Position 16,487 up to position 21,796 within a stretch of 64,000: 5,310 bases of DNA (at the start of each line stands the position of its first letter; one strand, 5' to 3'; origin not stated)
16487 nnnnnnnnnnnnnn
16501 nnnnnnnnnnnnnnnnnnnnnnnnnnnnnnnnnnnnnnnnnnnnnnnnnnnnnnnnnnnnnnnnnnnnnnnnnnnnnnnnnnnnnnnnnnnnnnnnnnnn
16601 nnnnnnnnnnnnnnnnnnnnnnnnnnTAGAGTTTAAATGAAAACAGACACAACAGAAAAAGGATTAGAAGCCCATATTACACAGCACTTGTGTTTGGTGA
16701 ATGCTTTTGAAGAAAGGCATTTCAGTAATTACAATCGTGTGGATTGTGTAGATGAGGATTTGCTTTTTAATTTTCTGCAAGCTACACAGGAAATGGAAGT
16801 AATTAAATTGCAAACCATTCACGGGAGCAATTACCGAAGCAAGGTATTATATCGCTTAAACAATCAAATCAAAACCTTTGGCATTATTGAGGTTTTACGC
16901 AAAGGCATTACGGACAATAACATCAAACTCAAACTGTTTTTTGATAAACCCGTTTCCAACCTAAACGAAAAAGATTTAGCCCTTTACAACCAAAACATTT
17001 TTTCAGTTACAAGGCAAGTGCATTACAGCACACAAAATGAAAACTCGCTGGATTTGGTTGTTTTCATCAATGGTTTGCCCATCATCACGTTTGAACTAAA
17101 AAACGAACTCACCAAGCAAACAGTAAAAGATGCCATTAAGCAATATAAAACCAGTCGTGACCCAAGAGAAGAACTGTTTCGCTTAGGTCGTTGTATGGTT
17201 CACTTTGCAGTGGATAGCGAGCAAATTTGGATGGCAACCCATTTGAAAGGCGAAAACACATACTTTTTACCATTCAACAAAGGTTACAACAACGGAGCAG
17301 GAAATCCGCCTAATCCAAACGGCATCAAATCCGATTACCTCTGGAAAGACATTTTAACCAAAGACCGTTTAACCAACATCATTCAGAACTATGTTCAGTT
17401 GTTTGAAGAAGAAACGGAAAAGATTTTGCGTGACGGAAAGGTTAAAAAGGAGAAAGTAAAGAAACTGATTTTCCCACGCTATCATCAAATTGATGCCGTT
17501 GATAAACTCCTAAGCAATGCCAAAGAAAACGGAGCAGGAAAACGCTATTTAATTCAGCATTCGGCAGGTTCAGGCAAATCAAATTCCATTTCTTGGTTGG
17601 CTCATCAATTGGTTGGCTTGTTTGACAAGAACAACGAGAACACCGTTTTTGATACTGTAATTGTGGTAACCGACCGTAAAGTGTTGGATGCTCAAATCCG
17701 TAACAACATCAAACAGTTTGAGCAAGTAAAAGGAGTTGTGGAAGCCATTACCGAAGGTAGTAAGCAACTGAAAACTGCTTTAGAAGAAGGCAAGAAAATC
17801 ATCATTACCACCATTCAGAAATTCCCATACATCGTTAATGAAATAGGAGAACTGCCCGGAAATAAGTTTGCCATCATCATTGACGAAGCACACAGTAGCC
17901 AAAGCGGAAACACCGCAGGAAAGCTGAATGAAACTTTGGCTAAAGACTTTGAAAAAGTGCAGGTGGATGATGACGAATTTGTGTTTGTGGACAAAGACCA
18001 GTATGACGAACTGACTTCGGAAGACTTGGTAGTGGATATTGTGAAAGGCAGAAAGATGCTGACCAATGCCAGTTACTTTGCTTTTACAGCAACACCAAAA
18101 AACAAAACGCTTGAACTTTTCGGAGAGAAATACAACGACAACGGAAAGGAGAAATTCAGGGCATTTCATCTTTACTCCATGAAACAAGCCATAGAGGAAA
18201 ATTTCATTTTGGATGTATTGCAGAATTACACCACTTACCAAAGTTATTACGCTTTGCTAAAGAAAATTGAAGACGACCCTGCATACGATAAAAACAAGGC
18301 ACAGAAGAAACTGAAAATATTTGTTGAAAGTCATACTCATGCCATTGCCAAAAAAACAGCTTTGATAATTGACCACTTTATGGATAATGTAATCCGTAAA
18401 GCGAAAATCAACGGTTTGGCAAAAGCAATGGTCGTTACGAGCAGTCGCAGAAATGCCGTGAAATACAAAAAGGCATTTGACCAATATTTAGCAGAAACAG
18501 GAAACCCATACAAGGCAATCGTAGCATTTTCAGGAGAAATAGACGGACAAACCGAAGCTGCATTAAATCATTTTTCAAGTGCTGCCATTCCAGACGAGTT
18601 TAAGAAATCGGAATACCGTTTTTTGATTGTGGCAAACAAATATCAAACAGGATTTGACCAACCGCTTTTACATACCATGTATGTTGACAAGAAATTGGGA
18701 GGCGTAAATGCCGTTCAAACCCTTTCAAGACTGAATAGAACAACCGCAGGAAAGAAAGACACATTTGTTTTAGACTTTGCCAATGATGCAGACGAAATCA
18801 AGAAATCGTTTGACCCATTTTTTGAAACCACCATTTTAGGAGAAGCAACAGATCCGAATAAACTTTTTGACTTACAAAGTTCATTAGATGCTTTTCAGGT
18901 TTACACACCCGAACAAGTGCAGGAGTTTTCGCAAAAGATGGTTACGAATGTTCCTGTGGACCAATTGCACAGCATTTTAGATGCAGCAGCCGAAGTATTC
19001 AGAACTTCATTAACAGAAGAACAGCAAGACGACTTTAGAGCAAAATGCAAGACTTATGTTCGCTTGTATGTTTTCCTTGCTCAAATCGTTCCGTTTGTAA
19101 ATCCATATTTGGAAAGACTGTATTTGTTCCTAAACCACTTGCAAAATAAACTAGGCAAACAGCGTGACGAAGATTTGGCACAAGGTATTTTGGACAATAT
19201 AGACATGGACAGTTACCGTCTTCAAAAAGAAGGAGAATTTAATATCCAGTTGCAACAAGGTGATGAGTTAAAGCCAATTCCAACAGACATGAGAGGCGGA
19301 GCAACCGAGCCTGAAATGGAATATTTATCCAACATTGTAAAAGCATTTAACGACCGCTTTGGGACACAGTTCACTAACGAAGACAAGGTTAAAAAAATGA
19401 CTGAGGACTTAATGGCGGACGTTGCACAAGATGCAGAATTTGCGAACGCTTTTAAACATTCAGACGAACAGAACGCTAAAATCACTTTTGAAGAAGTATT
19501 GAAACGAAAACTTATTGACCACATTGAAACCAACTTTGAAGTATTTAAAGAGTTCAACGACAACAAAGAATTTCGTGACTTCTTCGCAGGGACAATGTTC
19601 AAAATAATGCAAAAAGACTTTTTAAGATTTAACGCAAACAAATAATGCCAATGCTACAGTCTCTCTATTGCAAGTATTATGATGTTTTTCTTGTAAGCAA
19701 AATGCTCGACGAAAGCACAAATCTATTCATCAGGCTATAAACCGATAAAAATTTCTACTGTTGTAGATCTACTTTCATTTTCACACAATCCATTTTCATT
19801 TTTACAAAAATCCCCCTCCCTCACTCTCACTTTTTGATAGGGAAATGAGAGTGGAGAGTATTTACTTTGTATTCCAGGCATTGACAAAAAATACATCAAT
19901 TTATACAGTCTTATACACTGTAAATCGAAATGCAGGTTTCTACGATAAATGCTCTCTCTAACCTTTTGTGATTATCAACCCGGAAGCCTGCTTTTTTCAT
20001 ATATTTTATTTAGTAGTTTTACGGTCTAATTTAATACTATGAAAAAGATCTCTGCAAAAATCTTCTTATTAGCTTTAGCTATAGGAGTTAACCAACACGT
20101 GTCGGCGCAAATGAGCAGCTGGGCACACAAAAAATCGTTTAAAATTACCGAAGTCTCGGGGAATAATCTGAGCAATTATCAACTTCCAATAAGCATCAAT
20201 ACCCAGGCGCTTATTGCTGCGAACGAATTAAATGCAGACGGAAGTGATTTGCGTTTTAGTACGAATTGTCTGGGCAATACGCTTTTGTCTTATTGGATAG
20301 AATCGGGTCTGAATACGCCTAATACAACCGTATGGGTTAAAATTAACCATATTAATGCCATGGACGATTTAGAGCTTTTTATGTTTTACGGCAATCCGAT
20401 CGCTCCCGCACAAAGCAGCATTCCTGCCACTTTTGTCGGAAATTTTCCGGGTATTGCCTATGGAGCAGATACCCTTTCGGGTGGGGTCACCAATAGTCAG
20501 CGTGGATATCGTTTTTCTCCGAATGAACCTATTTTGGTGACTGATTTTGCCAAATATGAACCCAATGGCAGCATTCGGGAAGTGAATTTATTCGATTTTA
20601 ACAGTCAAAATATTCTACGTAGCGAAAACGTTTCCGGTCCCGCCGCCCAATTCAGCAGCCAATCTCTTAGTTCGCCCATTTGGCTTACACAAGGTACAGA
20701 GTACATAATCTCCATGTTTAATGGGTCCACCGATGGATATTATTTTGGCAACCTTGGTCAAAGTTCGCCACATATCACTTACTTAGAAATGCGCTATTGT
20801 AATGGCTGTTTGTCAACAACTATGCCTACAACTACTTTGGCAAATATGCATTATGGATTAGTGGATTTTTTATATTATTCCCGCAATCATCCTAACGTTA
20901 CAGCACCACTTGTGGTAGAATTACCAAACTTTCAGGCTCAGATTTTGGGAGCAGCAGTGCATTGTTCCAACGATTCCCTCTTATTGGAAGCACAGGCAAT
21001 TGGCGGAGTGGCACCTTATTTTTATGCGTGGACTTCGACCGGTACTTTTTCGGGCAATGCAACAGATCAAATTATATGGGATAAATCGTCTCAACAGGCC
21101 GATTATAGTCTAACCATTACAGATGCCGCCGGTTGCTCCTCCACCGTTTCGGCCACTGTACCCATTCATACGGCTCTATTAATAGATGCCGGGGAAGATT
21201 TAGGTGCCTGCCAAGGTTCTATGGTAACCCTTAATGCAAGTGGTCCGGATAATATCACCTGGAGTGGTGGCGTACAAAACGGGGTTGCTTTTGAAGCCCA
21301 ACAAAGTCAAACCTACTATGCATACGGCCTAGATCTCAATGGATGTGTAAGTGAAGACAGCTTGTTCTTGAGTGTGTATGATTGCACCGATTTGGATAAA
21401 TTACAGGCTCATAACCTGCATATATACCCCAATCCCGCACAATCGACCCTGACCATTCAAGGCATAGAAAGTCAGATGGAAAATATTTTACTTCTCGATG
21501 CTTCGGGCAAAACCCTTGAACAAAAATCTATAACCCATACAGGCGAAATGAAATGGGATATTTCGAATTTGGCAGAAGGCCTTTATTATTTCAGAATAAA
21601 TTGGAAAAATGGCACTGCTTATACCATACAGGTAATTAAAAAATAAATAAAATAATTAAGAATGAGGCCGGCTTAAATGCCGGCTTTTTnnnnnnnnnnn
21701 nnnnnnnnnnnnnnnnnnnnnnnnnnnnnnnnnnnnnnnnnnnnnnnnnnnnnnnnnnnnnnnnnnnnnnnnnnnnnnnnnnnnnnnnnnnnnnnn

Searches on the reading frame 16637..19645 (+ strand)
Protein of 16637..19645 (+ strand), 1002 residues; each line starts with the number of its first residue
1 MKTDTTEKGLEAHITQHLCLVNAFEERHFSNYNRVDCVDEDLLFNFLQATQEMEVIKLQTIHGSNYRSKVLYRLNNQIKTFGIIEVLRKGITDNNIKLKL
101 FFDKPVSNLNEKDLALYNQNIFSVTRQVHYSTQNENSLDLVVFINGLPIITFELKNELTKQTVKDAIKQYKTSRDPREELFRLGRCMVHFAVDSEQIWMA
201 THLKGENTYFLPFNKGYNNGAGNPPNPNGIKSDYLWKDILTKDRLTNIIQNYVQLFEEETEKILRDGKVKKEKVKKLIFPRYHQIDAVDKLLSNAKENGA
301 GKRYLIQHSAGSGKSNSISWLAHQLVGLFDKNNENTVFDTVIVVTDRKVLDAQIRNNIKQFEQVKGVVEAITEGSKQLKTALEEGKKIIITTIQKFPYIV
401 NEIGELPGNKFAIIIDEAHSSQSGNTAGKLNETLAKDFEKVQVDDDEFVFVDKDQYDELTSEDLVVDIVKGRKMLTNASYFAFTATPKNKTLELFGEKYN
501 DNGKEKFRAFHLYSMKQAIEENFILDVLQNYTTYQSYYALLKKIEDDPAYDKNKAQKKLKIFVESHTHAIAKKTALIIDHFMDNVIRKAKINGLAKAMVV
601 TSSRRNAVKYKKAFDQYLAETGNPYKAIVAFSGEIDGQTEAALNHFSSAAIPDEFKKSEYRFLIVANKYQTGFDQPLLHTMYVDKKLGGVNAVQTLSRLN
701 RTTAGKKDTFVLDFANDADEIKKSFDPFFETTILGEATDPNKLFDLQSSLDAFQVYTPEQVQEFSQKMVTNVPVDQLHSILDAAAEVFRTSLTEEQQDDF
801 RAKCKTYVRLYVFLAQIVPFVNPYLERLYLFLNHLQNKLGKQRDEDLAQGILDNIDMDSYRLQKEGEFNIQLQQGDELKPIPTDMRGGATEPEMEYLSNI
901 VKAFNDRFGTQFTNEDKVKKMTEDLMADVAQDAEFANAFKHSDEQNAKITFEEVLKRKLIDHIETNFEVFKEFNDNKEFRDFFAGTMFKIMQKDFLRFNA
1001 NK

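Call 8: search_protein_families(library=pfam, proteins=[window:16637-19645:+], max_evalue=0.01)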
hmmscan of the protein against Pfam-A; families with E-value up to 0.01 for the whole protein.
window:16637-19645:+ (1002 aa): 5 families
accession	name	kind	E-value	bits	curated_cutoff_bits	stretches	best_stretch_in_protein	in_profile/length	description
PF18766.7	SWI2_SNF2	-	8.4e-27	94.7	26.7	1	283-531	1-192/221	SWI2/SNF2 ATPase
PF04313.20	HSDR_N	-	8.5e-19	68.6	25.1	1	113-207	103-197/198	Type I restriction enzyme R protein N terminus (HSDR_N)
PF04851.21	ResIII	-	3.1e-16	60.1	22.5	1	280-434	4-150/164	Type III restriction enzyme, res subunit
PF22679.2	T1R_D3-like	-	2.1e-11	44.9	27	1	656-708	94-149/158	Type I restriction enzyme subunit R domain 3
PF00270.35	DEAD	-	2.5e-08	34.2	26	1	284-434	4-142/167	DEAD/DEAH box helicase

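Call 9: search_protein_families(library=padloc, proteins=[window:16637-19645:+], max_evalue=0.01)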
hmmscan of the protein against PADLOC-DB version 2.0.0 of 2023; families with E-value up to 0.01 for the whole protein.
window:16637-19645:+ (1002 aa): 7 families
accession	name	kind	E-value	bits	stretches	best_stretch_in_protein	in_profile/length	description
PDLC03040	REase_I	-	1.9e-42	143.2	1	113-795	110-760/1029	Type I restriction enzyme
PDLC03048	REase_I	-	1.3e-32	110.9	3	57-434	41-396/976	Type I restriction enzyme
PDLC03046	REase_I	-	1.9e-14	50.6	2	661-716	675-730/1025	Type I restriction enzyme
PDLC03041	REase_I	-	2.3e-12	43.8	2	232-435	280-474/1099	Type I restriction enzyme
PDLC03044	REase_I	-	3.4e-12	43.2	2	658-726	629-698/1034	Type I restriction enzyme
PDLC01849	CARF3--CARF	-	0.0012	16.6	1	386-482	2-105/197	-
PDLC01215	Cas11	-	0.0045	15.1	0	251-298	59-104/129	CAS-III-B; effector_SS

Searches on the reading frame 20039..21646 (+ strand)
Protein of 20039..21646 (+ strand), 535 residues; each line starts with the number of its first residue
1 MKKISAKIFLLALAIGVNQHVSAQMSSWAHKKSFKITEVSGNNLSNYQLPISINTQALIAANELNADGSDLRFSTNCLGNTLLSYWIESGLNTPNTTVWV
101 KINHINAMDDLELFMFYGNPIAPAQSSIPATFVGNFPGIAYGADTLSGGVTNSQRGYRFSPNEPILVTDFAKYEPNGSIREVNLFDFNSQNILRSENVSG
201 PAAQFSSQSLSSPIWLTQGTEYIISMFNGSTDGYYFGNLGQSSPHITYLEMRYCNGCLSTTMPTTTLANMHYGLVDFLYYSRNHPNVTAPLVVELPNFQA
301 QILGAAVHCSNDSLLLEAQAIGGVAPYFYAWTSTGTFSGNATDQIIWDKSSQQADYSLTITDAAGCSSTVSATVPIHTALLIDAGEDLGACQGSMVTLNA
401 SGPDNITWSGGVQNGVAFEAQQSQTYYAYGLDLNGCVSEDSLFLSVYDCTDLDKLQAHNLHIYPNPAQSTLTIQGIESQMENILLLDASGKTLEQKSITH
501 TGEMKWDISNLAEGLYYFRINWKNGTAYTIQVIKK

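Call 29: search_protein_families(library=pfam, proteins=[window:20039-21646:+], max_evalue=0.1)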
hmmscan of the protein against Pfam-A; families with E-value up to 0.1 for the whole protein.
window:20039-21646:+ (535 aa): 4 families
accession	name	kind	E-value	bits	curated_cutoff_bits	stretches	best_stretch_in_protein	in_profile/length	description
PF10102.14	DUF2341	-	2.9e-12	47.3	23.4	1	67-133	1-66/84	Domain of unknown function (DUF2341)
PF18962.6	Por_Secre_tail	-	1e-11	45.4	27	1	462-527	1-69/75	Secretion system C-terminal sorting domain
PF13313.11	DUF4082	-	3.3e-05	24.3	28.4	1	155-272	17-141/143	Domain of unknown function (DUF4082)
PF19408.5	PKD_6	-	0.018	15.8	25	1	299-374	5-80/82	PKD-like domain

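Call 33: find_encoding_contigs(protein=window:20039-21646:+, flank=10000, max_places=10)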
Protein window:20039-21646:+ (535 aa): no gene with exactly this product is on record in the collection.

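Call 51: find_homologous_proteins(query=window:20039-21646:+, max_evalue=1e-20)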
Query window:20039-21646:+ (535 aa): 163 proteins with E <= 1e-20 among 8000 candidates; the best 120 are listed.
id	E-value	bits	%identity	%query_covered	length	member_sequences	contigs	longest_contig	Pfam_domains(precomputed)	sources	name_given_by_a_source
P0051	0.0e+0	1204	99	100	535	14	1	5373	PF13313.12,PF18962.8,PF10102.15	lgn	-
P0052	8.0e-124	432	43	94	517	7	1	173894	PF18962.8,PF10102.15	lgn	-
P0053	2.2e-122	427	40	83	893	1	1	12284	PF18962.8,PF10102.15,PF19081.7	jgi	jgi:hypothetical protein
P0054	1.7e-121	425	42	94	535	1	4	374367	PF18962.8,PF10102.15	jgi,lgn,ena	-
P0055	2.7e-118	414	42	92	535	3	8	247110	PF18962.8,PF10102.15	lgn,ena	-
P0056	2.8e-112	394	38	80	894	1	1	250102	PF18962.8,PF10102.15,PF19081.7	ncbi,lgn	-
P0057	3.2e-112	394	41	82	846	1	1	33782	PF18962.8,PF10102.15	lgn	-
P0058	4.1e-111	390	44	78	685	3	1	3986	PF13573.13,PF18962.8,PF10102.15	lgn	-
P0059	1.9e-109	385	43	62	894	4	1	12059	PF18962.8,PF10102.15,PF19081.7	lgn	-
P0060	2.8e-108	381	37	80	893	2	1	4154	PF18962.8,PF10102.15,PF19081.7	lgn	-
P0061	5.4e-108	380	40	81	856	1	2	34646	PF18962.8,PF10102.15,PF16967.12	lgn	-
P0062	1.7e-107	378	40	83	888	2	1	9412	PF18962.8,PF10102.15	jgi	jgi:Domain of unknown function (DUF2341)/Secretion system C-terminal sorting domain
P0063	2.2e-107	378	38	78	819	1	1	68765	PF18962.8,PF10102.15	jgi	jgi:Domain of unknown function (DUF2341)/Secretion system C-terminal sorting domain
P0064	9.0e-107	376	39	80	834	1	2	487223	PF13573.13,PF18962.8,PF10102.15,PF19081.7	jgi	jgi:hypothetical protein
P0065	2.8e-106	374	39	83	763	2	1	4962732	PF18962.8,PF10102.15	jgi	jgi:hypothetical protein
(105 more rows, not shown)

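Call 52: find_encoding_contigs(protein=P0051, flank=10000, max_places=10)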
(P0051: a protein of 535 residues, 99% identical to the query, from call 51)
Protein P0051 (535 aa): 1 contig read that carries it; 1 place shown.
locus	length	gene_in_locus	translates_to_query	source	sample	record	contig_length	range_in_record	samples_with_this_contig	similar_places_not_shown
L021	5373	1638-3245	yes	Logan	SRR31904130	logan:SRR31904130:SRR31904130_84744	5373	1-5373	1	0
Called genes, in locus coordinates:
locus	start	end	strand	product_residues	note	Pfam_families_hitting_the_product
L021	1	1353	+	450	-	?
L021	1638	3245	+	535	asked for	PF10102:DUF2341, PF13313:DUF4082 (faint), PF18962:Por_Secre_tail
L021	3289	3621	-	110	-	PF01638:HxlR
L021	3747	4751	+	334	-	PF00085:Thioredoxin (faint), PF13098:Thioredoxin_2 (faint), PF01323:DSBA, PF13743:Thioredoxin_5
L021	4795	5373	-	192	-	?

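Call 63: search_protein_families(library=padloc, proteins=[L021:1-1353:+], max_evalue=0.001)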
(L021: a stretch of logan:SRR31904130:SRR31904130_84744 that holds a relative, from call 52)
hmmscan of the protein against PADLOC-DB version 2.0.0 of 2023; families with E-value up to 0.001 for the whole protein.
L021:1-1353:+ (450 aa): 37 families (the best 25 are shown)
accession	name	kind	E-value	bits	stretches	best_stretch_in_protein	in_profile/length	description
PDLC03778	RT_UG39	-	1.1e-164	547.5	1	5-444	132-541/541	DRT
PDLC01136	RT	-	4.5e-24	83.3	2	166-229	176-229/263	RT (reverse transcriptase)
PDLC03757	Drt2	-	9.8e-22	75.6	1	9-410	136-465/502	DRT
PDLC03754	RT_UG17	-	1.8e-18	64.6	1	170-332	177-299/429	DRT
PDLC03766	Drt9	-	2.3e-17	61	1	7-223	99-252/488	DRT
PDLC01607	RT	-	7.2e-16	56.8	1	125-238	45-138/161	"CAS-I,CAS-II,CAS-III,CAS-IV,CAS-V,CAS-VI; acquisition_associated"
PDLC02063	Cas1_IIIb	-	1.2e-15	55.2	2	172-236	185-248/617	-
PDLC03761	RT_UG23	-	1.4e-14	51.5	1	157-222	169-234/489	DRT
PDLC03756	RT_UG19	-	4.2e-14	50.5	1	168-253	193-278/562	DRT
PDLC02173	Drt2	-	5.1e-14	50.3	1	172-264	225-320/425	-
PDLC03771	RT_UG32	-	7.9e-13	45.9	2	173-223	208-258/521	DRT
PDLC03759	RT_UG21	-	8.1e-13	45.9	1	172-242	187-257/503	DRT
PDLC03785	RT_UG9_large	-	2.2e-12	44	2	169-223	420-474/772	DRT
PDLC03773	RT_UG34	-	2.2e-11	41.4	2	170-225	207-262/512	DRT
PDLC03764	RT_UG26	-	2.3e-11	41.1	1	169-241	178-250/398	DRT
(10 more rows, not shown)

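Call 64: search_protein_families(library=pfam, proteins=[L021:1-1353:+, L021:3289-3621:-], max_evalue=0.001)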
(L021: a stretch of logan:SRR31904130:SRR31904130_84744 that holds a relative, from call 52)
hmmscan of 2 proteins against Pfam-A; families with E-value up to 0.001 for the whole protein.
L021:1-1353:+ (450 aa): 1 family
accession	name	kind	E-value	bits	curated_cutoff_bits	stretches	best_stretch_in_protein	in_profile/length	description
PF00078.32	RVT_1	-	2.2e-19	70.4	29.6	2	125-240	71-182/205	Reverse transcriptase (RNA-dependent DNA polymerase)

L021:3289-3621:- (110 aa): 1 family
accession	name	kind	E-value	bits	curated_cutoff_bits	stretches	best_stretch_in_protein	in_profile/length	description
PF01638.23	HxlR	-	1.8e-19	69.8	20.8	1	28-108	2-82/91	HxlR-like helix-turn-helix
